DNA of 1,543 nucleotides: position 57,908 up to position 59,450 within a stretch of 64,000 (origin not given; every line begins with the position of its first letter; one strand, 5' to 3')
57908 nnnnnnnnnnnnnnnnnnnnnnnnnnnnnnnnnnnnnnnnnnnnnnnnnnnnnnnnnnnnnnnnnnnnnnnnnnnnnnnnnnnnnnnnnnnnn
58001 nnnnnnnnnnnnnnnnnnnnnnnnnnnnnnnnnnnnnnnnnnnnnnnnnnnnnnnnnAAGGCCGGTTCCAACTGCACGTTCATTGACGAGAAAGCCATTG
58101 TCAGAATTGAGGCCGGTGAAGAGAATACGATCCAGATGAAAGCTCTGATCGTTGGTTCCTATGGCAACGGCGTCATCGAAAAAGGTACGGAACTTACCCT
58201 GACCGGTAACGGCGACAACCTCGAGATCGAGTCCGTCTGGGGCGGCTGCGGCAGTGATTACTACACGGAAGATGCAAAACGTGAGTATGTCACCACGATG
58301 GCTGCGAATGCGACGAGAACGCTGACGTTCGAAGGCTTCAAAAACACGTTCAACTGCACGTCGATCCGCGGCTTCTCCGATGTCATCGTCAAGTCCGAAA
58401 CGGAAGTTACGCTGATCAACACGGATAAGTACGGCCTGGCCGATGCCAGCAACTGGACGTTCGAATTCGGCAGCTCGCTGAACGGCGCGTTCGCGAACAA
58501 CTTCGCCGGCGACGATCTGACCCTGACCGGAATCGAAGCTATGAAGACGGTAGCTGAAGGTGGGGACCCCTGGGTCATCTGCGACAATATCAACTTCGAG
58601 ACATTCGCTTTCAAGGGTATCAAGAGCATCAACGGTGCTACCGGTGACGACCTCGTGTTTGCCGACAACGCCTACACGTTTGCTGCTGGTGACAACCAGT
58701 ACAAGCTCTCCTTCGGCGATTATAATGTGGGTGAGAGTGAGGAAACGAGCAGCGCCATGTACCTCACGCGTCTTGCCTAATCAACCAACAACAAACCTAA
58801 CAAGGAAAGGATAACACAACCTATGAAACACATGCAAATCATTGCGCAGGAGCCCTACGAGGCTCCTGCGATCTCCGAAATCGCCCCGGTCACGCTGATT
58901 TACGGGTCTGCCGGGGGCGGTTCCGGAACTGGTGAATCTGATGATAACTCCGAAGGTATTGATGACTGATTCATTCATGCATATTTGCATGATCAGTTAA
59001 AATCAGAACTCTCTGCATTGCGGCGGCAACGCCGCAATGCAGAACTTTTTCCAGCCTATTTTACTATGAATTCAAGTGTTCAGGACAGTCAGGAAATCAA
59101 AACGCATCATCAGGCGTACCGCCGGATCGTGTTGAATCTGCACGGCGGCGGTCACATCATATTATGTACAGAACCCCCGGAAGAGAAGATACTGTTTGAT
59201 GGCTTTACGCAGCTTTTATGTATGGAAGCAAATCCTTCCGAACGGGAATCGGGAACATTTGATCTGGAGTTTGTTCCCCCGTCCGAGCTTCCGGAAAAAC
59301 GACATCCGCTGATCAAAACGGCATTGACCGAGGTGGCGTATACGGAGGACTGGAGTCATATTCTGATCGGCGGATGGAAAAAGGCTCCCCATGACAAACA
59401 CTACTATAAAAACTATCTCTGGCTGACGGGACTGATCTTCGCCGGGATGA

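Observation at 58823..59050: Unannotated 48-aa acidic Gly/Ser peptide gene closed by a GNRA-tetraloop terminator (precursor/enzyme attenuation architecture)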

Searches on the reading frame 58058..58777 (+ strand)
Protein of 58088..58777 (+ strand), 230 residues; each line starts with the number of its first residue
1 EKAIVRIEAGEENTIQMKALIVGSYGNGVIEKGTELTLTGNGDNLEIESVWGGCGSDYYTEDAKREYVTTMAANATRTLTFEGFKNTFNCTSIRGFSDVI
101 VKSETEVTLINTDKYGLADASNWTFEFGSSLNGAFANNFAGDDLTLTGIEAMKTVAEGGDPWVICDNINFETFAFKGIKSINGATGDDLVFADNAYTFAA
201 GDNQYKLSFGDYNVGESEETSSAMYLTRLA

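Call 60: find_homologous_proteins(query=window:58088-58777:+, max_evalue=0.001)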
Query window:58088-58777:+ (230 aa): 1 proteins with E <= 0.001 among 380 candidates.
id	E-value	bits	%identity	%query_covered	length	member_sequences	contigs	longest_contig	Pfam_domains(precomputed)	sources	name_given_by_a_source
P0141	9.2e-13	67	40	62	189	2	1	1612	-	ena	-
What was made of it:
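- Tried and rejected: Homologue search with the giant's C-terminal 230 aa. It found only one hit (call 60).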

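Call 63: search_solved_structures(query=A6, max_evalue=10, show_alignments=1)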
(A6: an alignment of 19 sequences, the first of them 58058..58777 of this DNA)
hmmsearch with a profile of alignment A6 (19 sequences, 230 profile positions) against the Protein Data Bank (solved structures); distinct sequences matched with E-value up to 10: 11.
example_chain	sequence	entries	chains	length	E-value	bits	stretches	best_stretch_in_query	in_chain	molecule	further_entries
8jr4_A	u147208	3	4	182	0.047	16.9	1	129-193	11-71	HLA class II histocompatibility antigen, DR alpha chain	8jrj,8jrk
3qiu_A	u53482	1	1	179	1.1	12.4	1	137-194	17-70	H-2 CLASS II HISTOCOMPATIBILITY ANTIGEN, E-K alpha chain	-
1r5v_A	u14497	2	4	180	1.1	12.4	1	137-194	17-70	H-2 class II histocompatibility antigen, E-K alpha chain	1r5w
1ktd_A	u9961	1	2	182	1.1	12.4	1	137-194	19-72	H-2 class II histocompatibility antigen, E-D alpha chain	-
1kt2_A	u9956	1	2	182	1.1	12.4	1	137-194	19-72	H-2 class II histocompatibility antigen, E-D alpha chain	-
1i3r_A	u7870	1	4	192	1.2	12.3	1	137-193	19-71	H-2 CLASS II HISTOCOMPATIBILITY ANTIGEN, E-K ALPHA CHAIN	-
1iea_A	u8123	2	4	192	1.2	12.3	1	137-194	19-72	MHC CLASS II I-EK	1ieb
1fne_A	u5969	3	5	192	1.2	12.3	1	137-194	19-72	PROTEIN (MHC CLASS II I-EK, ALPHA CHAIN) | H-2 CLASS II HISTOCOMPATIBILITY ANTIGEN, E-K alpha chain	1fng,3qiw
3qib_A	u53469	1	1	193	1.2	12.3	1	137-194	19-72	H-2 class II histocompatibility antigen, E-K alpha chain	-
4p2o_A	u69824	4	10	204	1.4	12.1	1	137-194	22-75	H-2 class II histocompatibility antigen, E-K alpha chain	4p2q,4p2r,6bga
7nze_AAA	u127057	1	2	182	2.1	11.5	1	133-192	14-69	HLA class II histocompatibility antigen, DR alpha chain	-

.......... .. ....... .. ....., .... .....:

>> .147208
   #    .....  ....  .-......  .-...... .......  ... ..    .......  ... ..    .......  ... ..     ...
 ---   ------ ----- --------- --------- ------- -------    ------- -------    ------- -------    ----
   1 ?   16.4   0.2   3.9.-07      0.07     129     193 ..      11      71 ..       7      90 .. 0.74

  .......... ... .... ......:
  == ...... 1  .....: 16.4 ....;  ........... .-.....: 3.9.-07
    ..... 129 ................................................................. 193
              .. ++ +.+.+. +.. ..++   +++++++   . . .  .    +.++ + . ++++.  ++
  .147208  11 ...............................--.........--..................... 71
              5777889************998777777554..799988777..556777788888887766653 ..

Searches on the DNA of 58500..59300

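Call 77: search_rna_families(source=window, start=58500, end=59300, threshold=evalue, max_evalue=1)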
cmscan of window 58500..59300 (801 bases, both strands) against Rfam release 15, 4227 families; matches with E-value up to 1: 2.
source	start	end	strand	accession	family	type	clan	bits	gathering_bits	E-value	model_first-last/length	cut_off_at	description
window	58924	59011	+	RF01226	snoZ5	Gene; snRNA; snoRNA; CD-box;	CL00045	21.9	60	0.47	1-113/113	no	Small nucleolar RNA Z5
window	58949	59051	+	RF00079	OmrA-B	Gene; sRNA;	-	18.3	40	0.95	1-87/87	no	OmrA-B family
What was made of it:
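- Tried and rejected: There were no matches better than E = 0.47 (call 77).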
